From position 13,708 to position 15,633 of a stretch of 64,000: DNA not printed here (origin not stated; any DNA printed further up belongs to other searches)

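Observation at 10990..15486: CheA-less two-gene chemosensory module: soluble 5xPAS receptor plus triple-CheW protein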

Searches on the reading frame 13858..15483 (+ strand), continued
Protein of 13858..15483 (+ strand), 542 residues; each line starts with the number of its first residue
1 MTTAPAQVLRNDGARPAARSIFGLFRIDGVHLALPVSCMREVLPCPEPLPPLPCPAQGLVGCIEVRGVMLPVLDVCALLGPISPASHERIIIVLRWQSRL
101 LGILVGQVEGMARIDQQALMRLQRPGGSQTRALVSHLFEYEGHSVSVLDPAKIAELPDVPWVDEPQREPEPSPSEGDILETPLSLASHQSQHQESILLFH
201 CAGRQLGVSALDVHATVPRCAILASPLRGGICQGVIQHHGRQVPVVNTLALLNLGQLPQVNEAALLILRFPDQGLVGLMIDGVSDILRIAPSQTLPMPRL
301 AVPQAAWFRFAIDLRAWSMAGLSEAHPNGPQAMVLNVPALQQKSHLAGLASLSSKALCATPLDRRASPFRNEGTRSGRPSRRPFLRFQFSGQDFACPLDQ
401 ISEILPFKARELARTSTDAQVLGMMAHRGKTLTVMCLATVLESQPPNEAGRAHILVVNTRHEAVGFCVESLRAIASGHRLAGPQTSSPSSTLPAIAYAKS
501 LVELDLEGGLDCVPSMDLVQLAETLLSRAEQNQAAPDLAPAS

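Call 52: search_dna_similar(query=window:13858-15483:+, collection=plasmids, mode=protein, max_evalue=1e-8, max_rows=40)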
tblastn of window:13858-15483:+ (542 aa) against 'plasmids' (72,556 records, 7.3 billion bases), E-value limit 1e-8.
Records with a match: 3; places in all: 3; records where one place covers at least 80% of the query: 2.
Best place of each record, by identity: <60% 3.
By first word of the organism name: Novosphingobium 2; Paraburkholderia 1.
By predicted mobility (MOB-suite, as given by PLSDB): non-mobilizable 3.
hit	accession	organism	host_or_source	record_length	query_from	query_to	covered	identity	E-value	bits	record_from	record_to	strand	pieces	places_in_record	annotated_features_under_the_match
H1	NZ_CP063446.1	Novosphingobium sp. ES2-1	mixed culture,activated sludge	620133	20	474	84%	28.5%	2e-25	119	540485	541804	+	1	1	chemotaxis protein CheW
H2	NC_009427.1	Novosphingobium aromaticivorans DSM 12444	-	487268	18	441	78%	27.8%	2e-29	131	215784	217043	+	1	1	chemotaxis protein CheW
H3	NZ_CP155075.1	Paraburkholderia sp. PREW-6R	single cell,Phlox subulata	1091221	17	471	84%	24.6%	2e-9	68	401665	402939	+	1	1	none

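Call 53: get_annotated_region(hit=H2, flank=12000)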
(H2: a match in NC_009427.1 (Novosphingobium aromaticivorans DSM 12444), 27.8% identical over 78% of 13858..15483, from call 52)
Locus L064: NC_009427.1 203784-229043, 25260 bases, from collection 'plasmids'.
description: Novosphingobium aromaticivorans DSM 12444 plasmid pNL2, complete sequence
organism: Novosphingobium aromaticivorans DSM 12444 (NCBI taxid 279238)
taxonomy: Bacteria; Pseudomonadota; Alphaproteobacteria; Sphingomonadales; Sphingomonadaceae; Novosphingobium; Novosphingobium aromaticivorans; Novosphingobium aromaticivorans DSM 12444
host: -; source: -; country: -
typing (MOB-suite, as given by PLSDB): non-mobilizable; replicon rep_cluster_531,rep_cluster_545
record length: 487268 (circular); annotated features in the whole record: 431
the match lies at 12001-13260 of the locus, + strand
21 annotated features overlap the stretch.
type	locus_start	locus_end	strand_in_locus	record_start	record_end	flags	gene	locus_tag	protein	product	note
CDS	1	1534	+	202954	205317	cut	-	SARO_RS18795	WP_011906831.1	FtsX-like permease family protein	-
CDS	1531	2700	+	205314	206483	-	-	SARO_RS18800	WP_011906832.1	efflux RND transporter periplasmic adaptor subunit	GO:0006810 - transport [Evidence IEA]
CDS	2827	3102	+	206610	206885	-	-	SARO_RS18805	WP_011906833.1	metal/formaldehyde-sensitive transcriptional repressor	-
CDS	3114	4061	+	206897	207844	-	dmeF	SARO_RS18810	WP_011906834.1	CDF family Co(II)/Ni(II) efflux transporter DmeF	GO:0006812 - monoatomic cation transport [Evidence IEA]; GO:0055085 - transmembrane transport [Evidence IEA]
CDS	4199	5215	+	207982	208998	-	-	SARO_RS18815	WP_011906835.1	hypothetical protein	-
CDS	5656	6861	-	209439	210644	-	-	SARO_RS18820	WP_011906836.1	replication initiator protein A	-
CDS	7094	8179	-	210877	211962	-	-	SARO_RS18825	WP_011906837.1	ParB/RepB/Spo0J family partition protein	GO:0007059 - chromosome segregation [Evidence IEA]; GO:0000910 - cytokinesis [Evidence IEA]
CDS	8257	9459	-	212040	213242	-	-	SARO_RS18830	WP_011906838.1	AAA family ATPase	-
CDS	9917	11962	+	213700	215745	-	-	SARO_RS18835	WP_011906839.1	PAS domain-containing methyl-accepting chemotaxis protein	GO:0006935 - chemotaxis [Evidence IEA]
CDS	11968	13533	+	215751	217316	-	-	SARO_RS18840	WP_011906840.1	chemotaxis protein CheW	-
CDS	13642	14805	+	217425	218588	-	-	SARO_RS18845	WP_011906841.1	LLM class flavin-dependent oxidoreductase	-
CDS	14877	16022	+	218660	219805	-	-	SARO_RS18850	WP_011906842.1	helix-turn-helix transcriptional regulator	-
CDS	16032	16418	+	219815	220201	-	-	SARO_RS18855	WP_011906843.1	steroid Delta-isomerase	GO:0008202 - steroid metabolic process [Evidence IEA]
CDS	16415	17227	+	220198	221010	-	-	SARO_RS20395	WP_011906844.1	TIM barrel protein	-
CDS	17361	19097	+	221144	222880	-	-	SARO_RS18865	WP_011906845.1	class I adenylate-forming enzyme family protein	-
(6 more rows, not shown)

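Call 54: get_annotated_region(hit=H3, flank=12000)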
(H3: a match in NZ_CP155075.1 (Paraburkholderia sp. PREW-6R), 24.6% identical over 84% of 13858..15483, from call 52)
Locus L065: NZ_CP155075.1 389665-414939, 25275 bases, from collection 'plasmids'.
description: Paraburkholderia sp. PREW-6R plasmid unnamed1, complete sequence
organism: Paraburkholderia sp. PREW-6R (NCBI taxid 3141544)
taxonomy: Bacteria; Pseudomonadota; Betaproteobacteria; Burkholderiales; Burkholderiaceae; Paraburkholderia; Paraburkholderia sp. PREW-6R
host: -; source: single cell,Phlox subulata; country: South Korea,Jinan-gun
typing (MOB-suite, as given by PLSDB): non-mobilizable
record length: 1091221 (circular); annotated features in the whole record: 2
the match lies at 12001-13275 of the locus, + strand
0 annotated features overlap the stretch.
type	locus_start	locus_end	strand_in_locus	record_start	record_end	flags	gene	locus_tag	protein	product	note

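Call 55: find_encoding_contigs(protein=P0007, flank=10000, max_places=3)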
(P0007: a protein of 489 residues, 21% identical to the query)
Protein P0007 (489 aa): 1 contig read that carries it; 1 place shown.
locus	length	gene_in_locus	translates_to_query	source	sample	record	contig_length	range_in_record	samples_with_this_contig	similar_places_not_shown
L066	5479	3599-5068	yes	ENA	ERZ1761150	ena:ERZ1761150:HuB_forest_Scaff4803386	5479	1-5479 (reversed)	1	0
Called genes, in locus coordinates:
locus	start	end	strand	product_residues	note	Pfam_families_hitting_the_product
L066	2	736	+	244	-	?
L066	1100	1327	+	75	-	PF13545:HTH_Crp_2, PF00325:Crp (weak)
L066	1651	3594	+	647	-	PF00015:MCPsignal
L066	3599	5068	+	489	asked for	PF01584:CheW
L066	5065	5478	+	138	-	?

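Call 56: find_encoding_contigs(protein=P0010, flank=10000, max_places=3)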
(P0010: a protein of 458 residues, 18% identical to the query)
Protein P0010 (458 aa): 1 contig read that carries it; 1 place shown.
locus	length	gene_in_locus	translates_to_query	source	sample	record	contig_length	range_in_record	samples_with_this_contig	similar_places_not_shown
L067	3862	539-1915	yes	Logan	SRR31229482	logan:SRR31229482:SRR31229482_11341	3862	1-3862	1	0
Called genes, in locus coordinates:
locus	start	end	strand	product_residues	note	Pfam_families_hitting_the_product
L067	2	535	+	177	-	?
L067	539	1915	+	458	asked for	PF01584:CheW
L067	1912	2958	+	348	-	PF00072:Response_reg, PF01339:CheB_methylest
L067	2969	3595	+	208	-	PF13646:HEAT_2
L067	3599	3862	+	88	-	?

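Call 81: predict_structure(alignment_id=A6)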
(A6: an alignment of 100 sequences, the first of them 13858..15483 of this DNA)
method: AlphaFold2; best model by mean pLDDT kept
length: 542 residues; sequences in the alignment: 100
mean_pLDDT: 84.4   pTM: 0.75
mean pLDDT of the five models: 84.4, 84.1, 83.9, 83.8, 83.2
residues with pLDDT >= 90: 340; 70-90: 94; 50-70: 71; < 50: 37
segments of 3 or more residues with pLDDT < 50: 1-4, 6-10, 356-378
pLDDT, mean of each block of 10 residues (from residue 1): 44 68 90 93 90 96 94 93 68 96 91 91 75 92 94 96 80 54 55 91 95 91 92 93 96 95 96 93 91 95 95 84 66 96 93 57 33 40 91 94 94 92 95 95 85 95 96 92 66 65 90 94 94 75 45
secondary structure, 60 per line:
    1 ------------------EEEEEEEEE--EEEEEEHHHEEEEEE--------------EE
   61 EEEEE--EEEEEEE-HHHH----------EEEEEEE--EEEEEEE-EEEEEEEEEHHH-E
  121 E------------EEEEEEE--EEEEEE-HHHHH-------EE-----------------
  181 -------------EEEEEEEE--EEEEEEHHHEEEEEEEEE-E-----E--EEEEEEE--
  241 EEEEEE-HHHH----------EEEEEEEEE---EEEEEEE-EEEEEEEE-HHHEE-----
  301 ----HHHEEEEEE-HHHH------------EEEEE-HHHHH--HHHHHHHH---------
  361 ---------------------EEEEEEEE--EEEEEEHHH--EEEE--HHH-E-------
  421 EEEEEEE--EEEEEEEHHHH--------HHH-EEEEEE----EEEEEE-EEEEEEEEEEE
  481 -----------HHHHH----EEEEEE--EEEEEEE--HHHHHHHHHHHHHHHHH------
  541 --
elements in order: E19-27 E30-35 E39-44 E59-65 E68-74 H76-79 E90-96 E99-105 E107-115 E134-140 E143-148 H150-154 E194-201 E204-209 E213-221 E232-238 E241-246 H248-251 E262-270 E274-280 E282-289 E308-313 H315-318 E331-335 H337-341 H344-351 E382-389 E392-397 E403-406 E421-427 E430-436 H437-440 E453-458 E463-468 E470-480 H492-496 E501-506 E509-515 H518-534

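Call 84: fold_search(model_id=the predicted structure, library=pdb)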
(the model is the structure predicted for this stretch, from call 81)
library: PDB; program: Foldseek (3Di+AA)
matches with E <= 10: 221; with E <= 0.001: 18
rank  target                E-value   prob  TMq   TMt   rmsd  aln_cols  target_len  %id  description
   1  6s1k_C                4.5e-10  1.00  0.23  0.80   2.8       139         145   15  E. coli Core Signaling Unit, carrying QQQQ receptor mutation (released 2020-01-22)
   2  9a72_B                4.5e-10  1.00  0.24  0.76   5.3       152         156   16  Integrative model of YFMS-CHEW by crosslinking MS and deep learning (released 2024-09-18)
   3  2ch4_W                6.1e-09  1.00  0.23  0.85   2.7       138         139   26  Complex between Bacterial Chemotaxis histidine kinase CheA domains P4 and P5 and receptor-adaptor protein CheW (released 2006-04-18)
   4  8c5v_E                1.1e-08  1.00  0.24  0.85   2.9       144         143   13  Chemotaxis core signalling unit from E protein lysed E. coli cells (released 2023-09-13)
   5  2ch4_Y                1.1e-08  1.00  0.23  0.81   2.9       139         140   27  Complex between Bacterial Chemotaxis histidine kinase CheA domains P4 and P5 and receptor-adaptor protein CheW (released 2006-04-18)
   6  2qdl_B                1.6e-08  1.00  0.22  0.76   2.9       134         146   18  Crystal structure of scaffolding protein TtCheW from Thermoanaerobacter tengcongensis (released 2007-09-04)
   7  2qdl_A                2.4e-08  1.00  0.22  0.72   3.7       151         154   18  Crystal structure of scaffolding protein TtCheW from Thermoanaerobacter tengcongensis (released 2007-09-04)
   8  6s1k_A                8.8e-08  1.00  0.21  0.29   3.6       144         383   20  E. coli Core Signaling Unit, carrying QQQQ receptor mutation (released 2020-01-22)
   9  1k0s_MODEL_1_A        9.3e-08  1.00  0.22  0.68   4.6       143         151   27  Solution structure of the chemotaxis protein CheW from the thermophilic organism Thermotoga maritima (released 2002-02-06)
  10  8c5v_A                2.1e-07  1.00  0.21  0.29   3.5       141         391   19  Chemotaxis core signalling unit from E protein lysed E. coli cells (released 2023-09-13)
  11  4jpb_A                4.7e-07  1.00  0.21  0.80   3.0       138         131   15  The structure of a ternary complex between CheA domains P4 and P5 with CheW and with an unzipped fragment of TM14, a c (released 2013-08-28)
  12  2ch4_A                6.5e-07  1.00  0.22  0.36   2.2       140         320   16  Complex between Bacterial Chemotaxis histidine kinase CheA domains P4 and P5 and receptor-adaptor protein CheW (released 2006-04-18)
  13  3ur1_A                9.6e-07  1.00  0.21  0.41   3.9       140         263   16  The structure of a ternary complex between CheA domains P4 and P5 with CheW and with a truncated fragment of TM14, a c (released 2012-03-07)
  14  2ho9_MODEL_1_A        1.3e-06  1.00  0.22  0.65   4.2       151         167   18  Solution Structure of chemotaxi protein CheW from Escherichia coli (released 2007-07-10)
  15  1b3q_A                1.4e-06  1.00  0.21  0.30   3.4       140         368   16  CRYSTAL STRUCTURE OF CHEA-289, A SIGNAL TRANSDUCING HISTIDINE KINASE (released 1999-12-15)
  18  2ch4_B                3.8e-06  1.00  0.21  0.37   2.8       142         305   18  Complex between Bacterial Chemotaxis histidine kinase CheA domains P4 and P5 and receptor-adaptor protein CheW (released 2006-04-18)
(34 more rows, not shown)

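Call 87: search_protein_families(library=pfam, alignment_id=A7, max_evalue=0.00001)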
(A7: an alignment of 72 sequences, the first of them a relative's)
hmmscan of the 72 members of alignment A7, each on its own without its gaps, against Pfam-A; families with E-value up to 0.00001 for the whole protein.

A. member 1, L005:502-2400:+ (632 aa): 4 families
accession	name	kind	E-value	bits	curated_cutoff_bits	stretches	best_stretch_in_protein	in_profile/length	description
PF01584.24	CheW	-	3.3e-23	82.3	23.5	1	489-611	2-135/138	CheW-like domain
PF02518.31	HATPase_c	-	2.5e-19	70.2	26.4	1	344-483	4-110/111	Histidine kinase-, DNA gyrase B-, and HSP90-like ATPase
PF01627.28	Hpt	-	4.1e-16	59.4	24.6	1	9-105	1-79/84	Hpt domain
PF02895.20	H-kinase_dim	-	1.4e-11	45.1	23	1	229-296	2-68/68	Signal transducing histidine kinase, homodimeric domain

B. families by the number of members that match (of 72 scanned): 85 families (the first 25 are shown)
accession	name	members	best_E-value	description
PF00873.25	ACR_tran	2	4e-270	AcrB/AcrD/AcrF family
PF00724.26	Oxidored_FMN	2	2.8e-84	NADH:flavin oxidoreductase / NADH oxidase family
PF06097.16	DUF945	2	1.8e-75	Bacterial protein of unknown function (DUF945)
PF13531.11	SBP_bac_11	2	2e-52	Bacterial extracellular solute-binding protein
PF16576.10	HlyD_D23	2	1.3e-33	Barrel-sandwich domain of CusB or HlyD membrane-fusion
PF03459.23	TOBE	2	2.7e-28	TOBE domain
PF00126.33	HTH_1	2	7.7e-20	Bacterial regulatory helix-turn-helix protein, lysR family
PF13437.12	HlyD_3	2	2.9e-14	HlyD family secretion protein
PF01547.30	SBP_bac_1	2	3.1e-14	Bacterial extracellular solute-binding protein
PF01048.26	PNP_UDP_1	2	1.6e-13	Phosphorylase superfamily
PF25231.1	DUF7847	2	2.8e-09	Domain of unknown function (DUF7847)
PF01571.26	GCV_T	1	7.7e-82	Aminomethyltransferase folate-binding domain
PF02634.21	FdhD-NarQ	1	2e-75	FdhD/NarQ family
PF00563.25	EAL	1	1.2e-68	EAL domain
PF11992.13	TgpA_N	1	5.1e-62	TgpA N-terminal domain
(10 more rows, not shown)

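Call 94: find_homologous_proteins(query=A6, max_evalue=1e-40)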
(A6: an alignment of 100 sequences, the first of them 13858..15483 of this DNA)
Query A6 (100 sequences) (542 aa, profile of the alignment): 9 proteins with E <= 1e-40 among 8000 candidates.
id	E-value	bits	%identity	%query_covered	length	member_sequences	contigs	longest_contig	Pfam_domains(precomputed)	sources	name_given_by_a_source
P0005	2.9e-176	605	31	86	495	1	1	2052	PF01584.25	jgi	jgi:purine-binding chemotaxis protein CheW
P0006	1.9e-175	603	31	83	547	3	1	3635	PF01584.25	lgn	-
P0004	2.6e-164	566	31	88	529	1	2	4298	PF01584.25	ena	-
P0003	3.4e-127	443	47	96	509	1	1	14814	PF01584.25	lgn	-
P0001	5.3e-126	440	100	93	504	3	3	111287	PF01584.25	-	-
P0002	2.3e-81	292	67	68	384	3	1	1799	PF01584.25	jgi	jgi:purine-binding chemotaxis protein CheW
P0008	4.7e-78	281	21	76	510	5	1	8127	PF01584.25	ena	-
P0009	1.9e-51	194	23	53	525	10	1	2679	PF01584.25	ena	-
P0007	1.3e-47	181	21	86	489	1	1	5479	PF01584.25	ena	-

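Call 95: list_cluster_members(proteins=[P0011, P0013, P0020, P0049, P0066, P0086, P0105, P0113, P0132, P0141])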
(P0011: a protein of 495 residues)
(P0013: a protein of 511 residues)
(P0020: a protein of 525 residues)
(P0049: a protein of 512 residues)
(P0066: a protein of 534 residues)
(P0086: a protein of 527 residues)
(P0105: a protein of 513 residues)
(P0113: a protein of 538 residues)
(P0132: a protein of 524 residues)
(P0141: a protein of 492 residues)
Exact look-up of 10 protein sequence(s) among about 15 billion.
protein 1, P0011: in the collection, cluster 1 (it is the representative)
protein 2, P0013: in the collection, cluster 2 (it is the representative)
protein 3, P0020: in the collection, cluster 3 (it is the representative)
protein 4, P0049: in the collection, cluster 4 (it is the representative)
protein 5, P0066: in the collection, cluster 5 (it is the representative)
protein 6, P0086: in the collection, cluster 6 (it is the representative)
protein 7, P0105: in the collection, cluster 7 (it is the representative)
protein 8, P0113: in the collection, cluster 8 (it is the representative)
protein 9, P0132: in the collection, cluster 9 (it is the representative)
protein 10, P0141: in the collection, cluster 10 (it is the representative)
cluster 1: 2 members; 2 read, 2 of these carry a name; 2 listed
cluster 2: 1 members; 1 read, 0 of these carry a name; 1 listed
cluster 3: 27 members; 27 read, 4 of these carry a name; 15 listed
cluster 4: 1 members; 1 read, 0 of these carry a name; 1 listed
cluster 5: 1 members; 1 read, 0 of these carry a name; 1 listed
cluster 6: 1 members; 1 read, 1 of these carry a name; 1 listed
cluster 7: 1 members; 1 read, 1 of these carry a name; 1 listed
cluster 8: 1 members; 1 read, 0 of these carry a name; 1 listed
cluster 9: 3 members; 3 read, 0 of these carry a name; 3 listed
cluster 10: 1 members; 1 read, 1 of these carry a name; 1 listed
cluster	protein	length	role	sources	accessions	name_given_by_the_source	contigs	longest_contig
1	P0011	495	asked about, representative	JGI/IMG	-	purine-binding chemotaxis protein CheW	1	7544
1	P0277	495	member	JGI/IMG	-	purine-binding chemotaxis protein CheW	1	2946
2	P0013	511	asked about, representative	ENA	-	-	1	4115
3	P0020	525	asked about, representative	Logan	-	-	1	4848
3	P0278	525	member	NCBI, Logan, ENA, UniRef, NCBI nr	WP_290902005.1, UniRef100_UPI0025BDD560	chemotaxis protein CheW [Aquabacterium sp.] | chemotaxis protein CheW n=1 Tax=Aquabacterium sp. TaxID=1872578 RepID=UPI0025BDD560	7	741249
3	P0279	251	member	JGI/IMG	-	purine-binding chemotaxis protein CheW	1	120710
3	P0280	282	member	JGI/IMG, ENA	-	purine-binding chemotaxis protein CheW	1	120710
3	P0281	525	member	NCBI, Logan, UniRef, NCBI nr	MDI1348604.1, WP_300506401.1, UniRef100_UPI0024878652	chemotaxis protein CheW [Aquabacterium sp.] | chemotaxis protein CheW n=1 Tax=Aquabacterium sp. TaxID=1872578 RepID=UPI0024878652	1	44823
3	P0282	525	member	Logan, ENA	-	-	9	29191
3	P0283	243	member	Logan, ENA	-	-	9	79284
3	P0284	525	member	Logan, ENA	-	-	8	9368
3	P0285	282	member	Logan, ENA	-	-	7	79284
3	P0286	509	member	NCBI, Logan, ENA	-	-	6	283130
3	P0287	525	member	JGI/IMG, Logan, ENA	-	-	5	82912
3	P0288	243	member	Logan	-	-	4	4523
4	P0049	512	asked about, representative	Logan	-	-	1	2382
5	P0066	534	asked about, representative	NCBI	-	-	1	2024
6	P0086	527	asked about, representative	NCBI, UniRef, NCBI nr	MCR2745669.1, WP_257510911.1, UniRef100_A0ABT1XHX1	chemotaxis protein CheW [Limnobacter parvus] | Chemotaxis protein CheW n=1 Tax=Limnobacter parvus TaxID=2939690 RepID=A0ABT1XHX1_9BURK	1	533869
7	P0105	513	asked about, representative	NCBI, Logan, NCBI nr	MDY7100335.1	MAG: chemotaxis protein CheW [Actinomycetota bacterium] | chemotaxis protein CheW [Actinomycetota bacterium]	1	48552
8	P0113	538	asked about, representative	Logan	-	-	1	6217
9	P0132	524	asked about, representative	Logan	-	-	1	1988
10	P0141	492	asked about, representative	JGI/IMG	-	purine-binding chemotaxis protein CheW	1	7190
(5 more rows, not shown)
